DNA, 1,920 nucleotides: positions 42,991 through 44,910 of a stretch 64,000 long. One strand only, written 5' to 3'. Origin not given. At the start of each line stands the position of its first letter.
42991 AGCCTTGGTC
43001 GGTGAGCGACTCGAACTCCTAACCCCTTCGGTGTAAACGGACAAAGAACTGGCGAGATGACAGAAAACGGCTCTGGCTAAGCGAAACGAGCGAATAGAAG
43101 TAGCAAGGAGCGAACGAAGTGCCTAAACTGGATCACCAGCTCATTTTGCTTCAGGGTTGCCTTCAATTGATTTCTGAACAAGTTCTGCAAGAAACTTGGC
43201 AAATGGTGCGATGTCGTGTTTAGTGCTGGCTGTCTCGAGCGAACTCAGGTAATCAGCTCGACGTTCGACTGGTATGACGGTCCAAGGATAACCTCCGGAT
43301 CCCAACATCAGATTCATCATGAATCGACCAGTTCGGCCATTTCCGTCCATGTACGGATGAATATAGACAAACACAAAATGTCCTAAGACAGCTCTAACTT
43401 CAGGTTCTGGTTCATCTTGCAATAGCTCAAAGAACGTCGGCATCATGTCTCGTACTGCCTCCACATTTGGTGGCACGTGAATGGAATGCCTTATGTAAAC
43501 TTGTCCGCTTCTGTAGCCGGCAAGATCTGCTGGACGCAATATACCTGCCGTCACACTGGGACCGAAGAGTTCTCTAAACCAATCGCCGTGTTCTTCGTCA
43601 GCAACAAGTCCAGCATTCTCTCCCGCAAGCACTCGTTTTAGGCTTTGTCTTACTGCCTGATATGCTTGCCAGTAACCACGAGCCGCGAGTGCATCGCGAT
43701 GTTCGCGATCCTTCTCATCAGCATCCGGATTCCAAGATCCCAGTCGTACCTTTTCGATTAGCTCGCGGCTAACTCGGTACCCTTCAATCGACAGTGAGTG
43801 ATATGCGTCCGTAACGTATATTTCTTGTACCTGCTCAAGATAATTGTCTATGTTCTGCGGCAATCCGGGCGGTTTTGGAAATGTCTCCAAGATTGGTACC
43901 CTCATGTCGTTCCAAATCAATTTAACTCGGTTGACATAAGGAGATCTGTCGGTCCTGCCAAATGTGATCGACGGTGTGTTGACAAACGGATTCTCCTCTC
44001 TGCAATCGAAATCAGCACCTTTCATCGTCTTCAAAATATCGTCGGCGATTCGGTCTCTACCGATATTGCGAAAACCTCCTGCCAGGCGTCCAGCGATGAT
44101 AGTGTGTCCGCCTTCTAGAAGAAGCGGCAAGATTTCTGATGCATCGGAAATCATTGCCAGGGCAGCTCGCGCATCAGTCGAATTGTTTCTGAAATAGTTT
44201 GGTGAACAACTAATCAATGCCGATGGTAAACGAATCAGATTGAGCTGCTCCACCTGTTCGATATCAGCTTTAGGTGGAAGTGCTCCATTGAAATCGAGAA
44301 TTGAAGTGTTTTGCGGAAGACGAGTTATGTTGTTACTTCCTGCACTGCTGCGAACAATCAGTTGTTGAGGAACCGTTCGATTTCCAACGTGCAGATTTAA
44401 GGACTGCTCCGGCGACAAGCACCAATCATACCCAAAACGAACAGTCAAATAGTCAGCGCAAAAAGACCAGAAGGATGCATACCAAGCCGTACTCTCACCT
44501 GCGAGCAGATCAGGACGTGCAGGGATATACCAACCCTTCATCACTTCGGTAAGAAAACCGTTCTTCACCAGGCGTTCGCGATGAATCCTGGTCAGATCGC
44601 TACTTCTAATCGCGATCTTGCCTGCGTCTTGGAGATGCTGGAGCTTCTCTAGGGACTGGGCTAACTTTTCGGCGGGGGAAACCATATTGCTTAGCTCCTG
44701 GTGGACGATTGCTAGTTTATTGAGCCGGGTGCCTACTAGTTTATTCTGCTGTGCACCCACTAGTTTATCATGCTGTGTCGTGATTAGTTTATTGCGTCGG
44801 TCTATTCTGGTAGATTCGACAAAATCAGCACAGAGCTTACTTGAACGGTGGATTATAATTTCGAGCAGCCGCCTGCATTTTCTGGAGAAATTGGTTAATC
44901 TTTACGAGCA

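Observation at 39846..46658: Three copies or fragments of a pRiA4b-ORF3-like gene partition the locus into cassettes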

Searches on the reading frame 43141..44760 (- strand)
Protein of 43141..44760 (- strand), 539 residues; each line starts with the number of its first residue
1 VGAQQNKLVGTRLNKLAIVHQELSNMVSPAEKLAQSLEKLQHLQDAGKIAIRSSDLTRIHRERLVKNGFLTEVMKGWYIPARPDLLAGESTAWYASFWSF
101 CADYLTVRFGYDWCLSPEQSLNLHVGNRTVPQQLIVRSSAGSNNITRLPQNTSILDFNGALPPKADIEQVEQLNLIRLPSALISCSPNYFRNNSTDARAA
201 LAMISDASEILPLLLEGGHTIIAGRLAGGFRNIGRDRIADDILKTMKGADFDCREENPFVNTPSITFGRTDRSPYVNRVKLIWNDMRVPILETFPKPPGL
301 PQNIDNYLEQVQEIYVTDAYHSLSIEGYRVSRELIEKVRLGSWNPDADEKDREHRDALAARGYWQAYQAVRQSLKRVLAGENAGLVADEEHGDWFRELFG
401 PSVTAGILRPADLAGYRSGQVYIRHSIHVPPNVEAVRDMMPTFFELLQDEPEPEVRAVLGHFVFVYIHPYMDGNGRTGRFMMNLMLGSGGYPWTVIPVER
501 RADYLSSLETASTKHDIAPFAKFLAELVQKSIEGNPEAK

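Call 4: search_protein_families(library=pfam, proteins=[window:43141-44760:-], max_evalue=0.01)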
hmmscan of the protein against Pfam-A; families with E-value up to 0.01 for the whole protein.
window:43141-44760:- (539 aa): 1 family
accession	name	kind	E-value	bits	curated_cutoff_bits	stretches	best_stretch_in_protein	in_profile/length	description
PF02661.23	Fic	-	3.7e-13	50.5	24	1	416-486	23-93/93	Fic/DOC family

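Call 8: search_protein_families(library=ncbifam, proteins=[window:43141-44760:-], max_evalue=0.01)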
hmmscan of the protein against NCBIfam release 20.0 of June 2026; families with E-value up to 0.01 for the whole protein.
window:43141-44760:- (539 aa): 2 families
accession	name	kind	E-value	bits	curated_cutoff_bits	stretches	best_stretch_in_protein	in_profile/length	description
NF046030.1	ProtAdlyltaseSoFic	equivalog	4.3e-09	35.8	550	1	426-487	148-212/361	protein adenylyltransferase Fic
TIGR02613.1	mob_myst_B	hypoth_equivalog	3e-06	27.2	124.4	1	455-523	110-184/186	mobile mystery protein B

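Call 78: search_protein_families(library=padloc, proteins=[window:43141-44760:-], max_evalue=0.001)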
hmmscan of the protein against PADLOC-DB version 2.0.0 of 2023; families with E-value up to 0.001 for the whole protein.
window:43141-44760:- (539 aa): 7 families
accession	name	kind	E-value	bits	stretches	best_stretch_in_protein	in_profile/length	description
PDLC03963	SoFic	-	2.1e-23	81.3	1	311-533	53-265/361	-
PDLC04966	PDC-S24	-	3.8e-16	57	1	414-512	253-369/497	-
PDLC04840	PDC-S04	-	4.7e-12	44.1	1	449-515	137-203/227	-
PDLC04836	PDC-S04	-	2.7e-09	34.5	1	433-515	133-216/244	-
PDLC04837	PDC-S04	-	1.2e-08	32.6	1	461-527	158-223/234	-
PDLC04839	PDC-S04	-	1.3e-08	32.7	1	461-528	134-202/205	-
PDLC04838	PDC-S04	-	3.8e-06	24.8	1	465-530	141-204/209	-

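Call 79: search_protein_families(library=phrogs, proteins=[window:43141-44760:-], max_evalue=0.001)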
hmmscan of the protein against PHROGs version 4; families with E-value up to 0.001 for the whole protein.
window:43141-44760:- (539 aa): 3 families
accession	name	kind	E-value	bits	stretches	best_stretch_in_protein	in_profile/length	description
phrog_5978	-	unknown function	8.1e-18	65.6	1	417-534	140-273/364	-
phrog_11900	-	unknown function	6.6e-16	59.5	1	416-526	98-215/230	-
phrog_13548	-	unknown function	7.8e-06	26.1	1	436-491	169-225/379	-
